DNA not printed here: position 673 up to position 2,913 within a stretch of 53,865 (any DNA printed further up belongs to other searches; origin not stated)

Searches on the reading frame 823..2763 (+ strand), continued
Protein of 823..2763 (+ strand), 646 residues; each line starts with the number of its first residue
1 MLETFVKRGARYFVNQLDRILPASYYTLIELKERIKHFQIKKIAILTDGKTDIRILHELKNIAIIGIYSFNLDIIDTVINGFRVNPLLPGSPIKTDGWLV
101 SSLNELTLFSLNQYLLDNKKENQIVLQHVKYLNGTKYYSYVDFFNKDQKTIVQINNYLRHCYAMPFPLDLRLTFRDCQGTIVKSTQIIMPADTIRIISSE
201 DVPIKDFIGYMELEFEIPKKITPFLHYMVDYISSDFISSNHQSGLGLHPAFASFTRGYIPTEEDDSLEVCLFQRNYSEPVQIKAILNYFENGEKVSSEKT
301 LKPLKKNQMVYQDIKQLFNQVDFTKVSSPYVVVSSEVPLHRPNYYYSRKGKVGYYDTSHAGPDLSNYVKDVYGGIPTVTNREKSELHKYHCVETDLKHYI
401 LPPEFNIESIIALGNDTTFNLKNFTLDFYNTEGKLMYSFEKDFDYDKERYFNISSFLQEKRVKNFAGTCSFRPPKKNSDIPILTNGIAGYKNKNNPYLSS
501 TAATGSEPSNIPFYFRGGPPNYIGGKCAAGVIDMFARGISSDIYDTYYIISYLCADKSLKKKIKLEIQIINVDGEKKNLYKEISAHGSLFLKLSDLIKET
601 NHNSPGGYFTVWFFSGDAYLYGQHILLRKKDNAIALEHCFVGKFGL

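Call 60: search_protein_families(library=ncbifam, proteins=[L088:9259-9984:+, L104:14475-15395:-, L101:1396-2448:+, L104:6149-8275:+, L104:8262-9635:+, L104:11965-13122:-, L115:6340-7485:+, L102:7753-8934:+], max_evalue=0.0001)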
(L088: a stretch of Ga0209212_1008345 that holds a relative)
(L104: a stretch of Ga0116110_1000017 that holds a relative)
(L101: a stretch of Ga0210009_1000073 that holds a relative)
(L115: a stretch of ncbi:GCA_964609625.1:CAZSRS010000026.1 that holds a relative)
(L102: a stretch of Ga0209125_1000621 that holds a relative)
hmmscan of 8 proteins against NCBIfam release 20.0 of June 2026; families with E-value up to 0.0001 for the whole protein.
L088:9259-9984:+ (241 aa): 7 families
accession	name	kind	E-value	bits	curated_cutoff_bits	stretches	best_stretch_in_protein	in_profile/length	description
TIGR03584.1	PseF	equivalog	5.4e-38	130.9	205.7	1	4-235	1-219/222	pseudaminic acid cytidylyltransferase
NF003952.0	PRK05450.1-5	subfamily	1.8e-18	66.6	193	1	1-132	1-123/250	3-deoxy-manno-octulosonate cytidylyltransferase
NF009905.0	PRK13368.1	subfamily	1.3e-17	63.9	255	1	1-133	1-122/243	3-deoxy-manno-octulosonate cytidylyltransferase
NF003950.0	PRK05450.1-3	subfamily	5.3e-16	58.7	234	1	1-138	1-130/248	3-deoxy-manno-octulosonate cytidylyltransferase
NF003948.0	PRK05450.1-1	equivalog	4.6e-12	45.7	281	1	1-132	4-126/248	3-deoxy-manno-octulosonate cytidylyltransferase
TIGR00466.1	kdsB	equivalog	1.7e-09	37.4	155.2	1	1-67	1-66/241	3-deoxy-manno-octulosonate cytidylyltransferase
TIGR00453.1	ispD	equivalog_domain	5.4e-06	26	181.3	1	5-64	2-64/219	2-C-methyl-D-erythritol 4-phosphate cytidylyltransferase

L104:14475-15395:- (306 aa): 9 families
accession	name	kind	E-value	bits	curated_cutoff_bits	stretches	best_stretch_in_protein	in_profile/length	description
NF003952.0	PRK05450.1-5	subfamily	5.9e-84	281.1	193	1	66-301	2-246/250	3-deoxy-manno-octulosonate cytidylyltransferase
NF009905.0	PRK13368.1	subfamily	7.9e-78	261.1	255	1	66-300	2-238/243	3-deoxy-manno-octulosonate cytidylyltransferase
NF003950.0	PRK05450.1-3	subfamily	1.8e-63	214.2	234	1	66-301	2-243/248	3-deoxy-manno-octulosonate cytidylyltransferase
NF003948.0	PRK05450.1-1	equivalog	1.8e-58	197.7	281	1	66-301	5-244/248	3-deoxy-manno-octulosonate cytidylyltransferase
TIGR00466.1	kdsB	equivalog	7.1e-55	186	155.2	1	70-294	6-241/241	3-deoxy-manno-octulosonate cytidylyltransferase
TIGR03584.1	PseF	equivalog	4.6e-10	39.5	205.7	1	69-131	2-64/222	pseudaminic acid cytidylyltransferase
TIGR01173.1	glmU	equivalog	1.9e-05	23.7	366.85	1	83-201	20-134/452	bifunctional UDP-N-acetylglucosamine diphosphorylase/glucosamine-1-phosphate N-acetyltransferase GlmU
NF010933.0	PRK14353.1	equivalog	3.9e-05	22.5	505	0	82-191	24-137/453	bifunctional UDP-N-acetylglucosamine diphosphorylase/glucosamine-1-phosphate N-acetyltransferase GlmU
TIGR03552.1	F420_cofC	equivalog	8.2e-05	22.3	105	0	92-182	31-122/196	2-phospho-L-lactate guanylyltransferase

L101:1396-2448:+ (350 aa): 4 families
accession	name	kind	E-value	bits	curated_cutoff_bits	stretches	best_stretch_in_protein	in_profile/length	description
TIGR03569.1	NeuB_NnaB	equivalog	3.5e-124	414.1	399.65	1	17-344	1-328/329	N-acetylneuraminate synthase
TIGR03586.1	PseI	equivalog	1.6e-101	339.8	340.25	1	17-343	2-325/327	pseudaminic acid synthase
NF009933.0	PRK13396.1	subfamily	1.6e-05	24.1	486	1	131-276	188-343/352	3-deoxy-7-phosphoheptulonate synthase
NF006421.0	PRK08673.1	subfamily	6.6e-05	22.3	335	0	134-272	184-331/338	3-deoxy-7-phosphoheptulonate synthase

L104:6149-8275:+ (708 aa): 81 families (the best 25 are shown)
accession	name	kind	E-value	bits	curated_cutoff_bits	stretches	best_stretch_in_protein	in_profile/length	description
NF008468.0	PRK11360.1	equivalog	2.4e-84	283.8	646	1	345-703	259-613/616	two-component system sensor histidine kinase AtoS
NF007688.0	PRK10364.1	equivalog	5.2e-49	167.2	479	1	467-700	226-453/460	two-component system sensor histidine kinase ZraS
NF052574.1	HisKinEspCMyxo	equivalog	2.4e-47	161.6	1200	1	385-704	319-643/785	serine histidine kinase EspC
NF046044.1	PnpS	equivalog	2e-43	148.9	400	1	329-697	30-390/390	two-component system histidine kinase PnpS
NF052573.1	HisKinEspAMyxo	equivalog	8.5e-43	146.4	1400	1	347-704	247-617/755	serine histidine kinase EspA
NF010411.0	PRK13837.1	equivalog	5.4e-41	140.5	647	1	422-702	398-679/828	two-component system VirA-like sensor kinase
NF046020.1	HisKinCckABruc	equivalog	1.4e-38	132.4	1000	1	350-704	342-713/868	cell cycle histidine kinase CckA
NF038348.1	T2SS_HK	subfamily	1.6e-38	132.5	450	1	519-698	400-573/574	histidine kinase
NF053867.1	SprKinKinDBac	equivalog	2.4e-38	131.8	775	1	478-699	283-498/500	sporulation kinase KinD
NF033092.0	HK_WalK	equivalog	7.5e-38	130.5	725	1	315-698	221-594/594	cell wall metabolism sensor histidine kinase WalK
TIGR02966.1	phoR_proteo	equivalog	2.9e-36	125.1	334.2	1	351-696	3-333/333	phosphate regulon sensor histidine kinase PhoR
NF046026.1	HisKinCckACaul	equivalog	9.5e-36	123.1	1000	1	351-704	179-538/678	cell cycle histidine kinase CckA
NF047497.1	HK_LIC_12097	equivalog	9.7e-34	116.7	500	1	436-698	106-366/367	LIC_12097 family sensor histidine kinase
NF047874.1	MASE3_PAS_HK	subfamily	3.5e-33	115.3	560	1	345-706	256-633/655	MASE3 domain-containing sensor histidine kinase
NF041777.1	sens_FixL_Rhizob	equivalog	6.6e-32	110.8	850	1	345-700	114-483/485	sensor protein FixL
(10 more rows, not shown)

L104:8262-9635:+ (457 aa): 116 families (the best 25 are shown)
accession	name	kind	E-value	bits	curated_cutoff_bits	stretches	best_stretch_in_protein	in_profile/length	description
NF008469.0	PRK11361.1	equivalog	1.5e-133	445.9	714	1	4-455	5-456/461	acetoacetate metabolism transcriptional regulator AtoC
TIGR02915.1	PEP_resp_reg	equivalog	3.4e-120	401.9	502.6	1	6-454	1-443/445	PEP-CTERM-box response regulator transcription factor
TIGR01818.1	ntrC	equivalog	1.4e-113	380.1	558.6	1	6-450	1-460/463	nitrogen regulation protein NR(I)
NF007689.0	PRK10365.1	equivalog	1.9e-106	356.5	760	1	5-451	7-440/441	sigma-54-dependent response regulator transcription factor ZraR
NF041552.1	TF_PrdR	equivalog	3.2e-104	349.3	795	1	123-454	247-577/577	sigma-54 dependent transcriptional regulator PrdR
NF051870.1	NAssimRespRegNtrX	equivalog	5.5e-102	342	600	1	5-454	3-451/452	nitrogen assimilation response regulator NtrX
NF041946.1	LuxO_transreg_Vib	equivalog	1.5e-100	337.2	800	1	27-450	21-457/463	quorum-sensing sigma-54 dependent transcriptional regulator LuxO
TIGR01817.1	nifA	equivalog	3e-97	326.6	528.85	1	133-386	188-438/534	nif-specific transcriptional activator NifA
NF008176.1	PRK10923.1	equivalog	5.9e-95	318.6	620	1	1-387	1-382/469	nitrogen regulation protein NR(I)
NF049963.1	RespRegFlgRCampy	domain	3.1e-93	313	750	1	6-453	3-427/429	fla regulon two-component system response regulator FlgR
NF050807.1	TransRegFlbDCaul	equivalog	5.6e-93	312.2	750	1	31-453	29-438/454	sigma-54-dependent transcriptional regulator FlbD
NF011695.0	PRK15115.1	equivalog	2.8e-91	306.5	763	1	5-446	8-429/445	two-component system response regulator GlrR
NF041906.1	V4R_TF_MobR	exception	4.5e-90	302.7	999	1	111-453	206-544/544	phenol degradation transcriptional regulator MobR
NF038308.1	RNA_repair_RtcR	equivalog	1.5e-89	301.2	650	1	112-454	151-517/530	RNA repair transcriptional activator RtcR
NF003451.0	PRK05022.1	equivalog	1.3e-85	288.1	476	1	138-452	187-506/512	nitric oxide reductase transcriptional regulator NorR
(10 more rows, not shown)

L104:11965-13122:- (385 aa): 0 families

L115:6340-7485:+ (381 aa): 6 families
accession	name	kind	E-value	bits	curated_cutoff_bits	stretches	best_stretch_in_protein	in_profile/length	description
TIGR03584.1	PseF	equivalog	2.6e-21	76.3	205.7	1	5-217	2-218/222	pseudaminic acid cytidylyltransferase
NF003952.0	PRK05450.1-5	subfamily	7.7e-12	44.9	193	1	1-62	1-62/250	3-deoxy-manno-octulosonate cytidylyltransferase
NF009905.0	PRK13368.1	subfamily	5.4e-10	39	255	1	1-60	1-60/243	3-deoxy-manno-octulosonate cytidylyltransferase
NF003948.0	PRK05450.1-1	equivalog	1.4e-07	31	281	1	5-62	8-64/248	3-deoxy-manno-octulosonate cytidylyltransferase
NF003950.0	PRK05450.1-3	subfamily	1.2e-06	28.1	234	1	4-62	4-62/248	3-deoxy-manno-octulosonate cytidylyltransferase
TIGR00466.1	kdsB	equivalog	9e-05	22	155.2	0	5-66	5-65/241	3-deoxy-manno-octulosonate cytidylyltransferase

L102:7753-8934:+ (393 aa): 0 families

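Call 73: search_solved_structures(query=A2, max_evalue=10, show_alignments=2)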
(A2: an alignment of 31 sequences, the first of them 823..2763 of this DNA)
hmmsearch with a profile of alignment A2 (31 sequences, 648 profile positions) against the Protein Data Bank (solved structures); distinct sequences matched with E-value up to 10: 0.

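Call 85: search_protein_families(library=pfam, proteins=[window:823-2763:+, L104:11965-13122:-], max_evalue=5)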
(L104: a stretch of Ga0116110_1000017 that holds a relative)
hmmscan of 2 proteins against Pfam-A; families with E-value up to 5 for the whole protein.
window:823-2763:+ (646 aa): 2 families
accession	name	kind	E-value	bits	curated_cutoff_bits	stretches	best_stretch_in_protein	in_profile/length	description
PF12222.14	PNGaseA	-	0.011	15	25.3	1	139-200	93-150/336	Peptide N-acetyl-beta-D-glucosaminyl asparaginase amidase A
PF11264.13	ThylakoidFormat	-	0.11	12.7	27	1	243-321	47-125/216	Thylakoid formation protein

L104:11965-13122:- (385 aa): 0 families
